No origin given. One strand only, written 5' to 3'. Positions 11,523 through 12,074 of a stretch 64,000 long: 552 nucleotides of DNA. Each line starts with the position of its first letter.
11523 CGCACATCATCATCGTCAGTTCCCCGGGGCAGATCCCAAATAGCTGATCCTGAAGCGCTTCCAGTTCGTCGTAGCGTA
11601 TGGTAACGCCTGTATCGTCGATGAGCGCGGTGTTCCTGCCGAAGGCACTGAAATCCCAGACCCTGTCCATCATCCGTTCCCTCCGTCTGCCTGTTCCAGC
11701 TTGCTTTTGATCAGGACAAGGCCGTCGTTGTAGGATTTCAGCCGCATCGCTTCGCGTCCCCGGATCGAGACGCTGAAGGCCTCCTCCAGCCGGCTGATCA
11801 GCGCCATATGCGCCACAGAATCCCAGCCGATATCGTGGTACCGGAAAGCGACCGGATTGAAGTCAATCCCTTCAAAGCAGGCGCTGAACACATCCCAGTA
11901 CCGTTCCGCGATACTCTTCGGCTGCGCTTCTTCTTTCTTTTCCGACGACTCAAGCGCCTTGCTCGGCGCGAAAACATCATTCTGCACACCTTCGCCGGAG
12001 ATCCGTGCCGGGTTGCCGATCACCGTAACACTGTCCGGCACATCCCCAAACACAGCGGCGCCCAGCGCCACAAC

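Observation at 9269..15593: Five-gene operon coupling an adenylation/carrier/acyltransferase cassette to an ABC exporter, an HD hydrolase and a wall-binding protein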

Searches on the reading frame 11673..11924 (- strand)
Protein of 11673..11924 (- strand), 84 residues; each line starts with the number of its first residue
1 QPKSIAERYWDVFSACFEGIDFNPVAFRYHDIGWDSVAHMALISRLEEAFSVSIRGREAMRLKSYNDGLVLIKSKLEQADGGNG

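Call 44: search_solved_structures(query=A3, max_evalue=10, show_alignments=2)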
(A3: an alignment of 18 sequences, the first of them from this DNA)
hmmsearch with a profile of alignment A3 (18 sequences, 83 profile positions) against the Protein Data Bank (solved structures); distinct sequences matched with E-value up to 10: 79 (the best 60 are shown).
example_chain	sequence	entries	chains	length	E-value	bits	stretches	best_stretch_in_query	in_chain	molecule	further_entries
2lml_A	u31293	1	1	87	7.5e-08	35.3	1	31-79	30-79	Putative acyl carrier protein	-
2fq0_A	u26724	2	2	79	3.1e-05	26.9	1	30-75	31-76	acyl carrier protein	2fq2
3gzl_A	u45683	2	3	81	3.2e-05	26.9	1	30-75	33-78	Acyl carrier protein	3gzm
1x3o_A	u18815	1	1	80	0.00026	24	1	5-76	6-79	acyl carrier protein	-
1af8_A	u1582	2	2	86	0.00093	22.2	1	25-79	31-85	ACTINORHODIN POLYKETIDE SYNTHASE ACYL CARRIER PROTEIN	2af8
1vku_A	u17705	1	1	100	0.0011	22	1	28-81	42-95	acyl carrier protein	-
2k0x_A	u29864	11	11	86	0.0011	22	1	25-79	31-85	Actinorhodin polyketide synthase acyl carrier protein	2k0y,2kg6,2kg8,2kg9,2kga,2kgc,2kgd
2cgq_A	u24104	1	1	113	0.0016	21.5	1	30-65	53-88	ACYL CARRIER PROTEIN ACPA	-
8xks_R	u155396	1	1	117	0.0028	20.7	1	27-77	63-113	Acyl carrier protein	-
7ar9_T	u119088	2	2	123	0.0042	20.1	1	14-70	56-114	SDAP1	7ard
7qv0_D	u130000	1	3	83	0.0049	19.9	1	29-77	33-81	Acyl carrier protein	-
2qnw_A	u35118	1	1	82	0.007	19.4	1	23-74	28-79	Acyl carrier protein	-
2n50_A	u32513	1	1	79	0.01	18.8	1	3-67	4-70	Acyl carrier protein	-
8e73_AB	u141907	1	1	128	0.016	18.2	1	17-74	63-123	NDUAB1-alpha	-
5czd_B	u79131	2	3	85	0.019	18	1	29-65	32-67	Acyl-carrier-protein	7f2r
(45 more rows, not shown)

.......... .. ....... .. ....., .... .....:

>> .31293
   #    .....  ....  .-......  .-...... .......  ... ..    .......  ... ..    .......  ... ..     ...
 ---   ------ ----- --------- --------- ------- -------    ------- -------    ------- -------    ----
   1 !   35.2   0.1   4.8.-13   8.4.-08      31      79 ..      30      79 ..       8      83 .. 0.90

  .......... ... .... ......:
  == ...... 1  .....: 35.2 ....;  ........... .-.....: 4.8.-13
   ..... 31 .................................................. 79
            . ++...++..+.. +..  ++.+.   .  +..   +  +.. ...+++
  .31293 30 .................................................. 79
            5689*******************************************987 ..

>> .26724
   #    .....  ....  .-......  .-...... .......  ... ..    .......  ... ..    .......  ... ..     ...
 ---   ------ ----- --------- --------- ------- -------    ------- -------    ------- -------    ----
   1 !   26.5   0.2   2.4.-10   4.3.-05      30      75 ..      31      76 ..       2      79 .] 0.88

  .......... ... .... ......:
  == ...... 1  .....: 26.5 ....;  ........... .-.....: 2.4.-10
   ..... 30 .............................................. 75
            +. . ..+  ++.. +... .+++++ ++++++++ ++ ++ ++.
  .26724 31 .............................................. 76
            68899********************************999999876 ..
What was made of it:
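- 11673..11921 (-): Acyl carrier domain (aa 230-312) with the GWDSVAH motif; predicted phosphopantetheine Ser264 at 11817-11819. Profile A3 hits acyl carrier proteins in the PDB, best 2lml_A at E = 7.5e-8, with the serine aligned (call 44).
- On Acyl carrier protein superfamily (phosphopantetheine-binding): Profile A3 hits acyl carrier proteins almost exclusively, best E = 7.5e-8, with WDS aligned to the D-S-L site (call 44).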
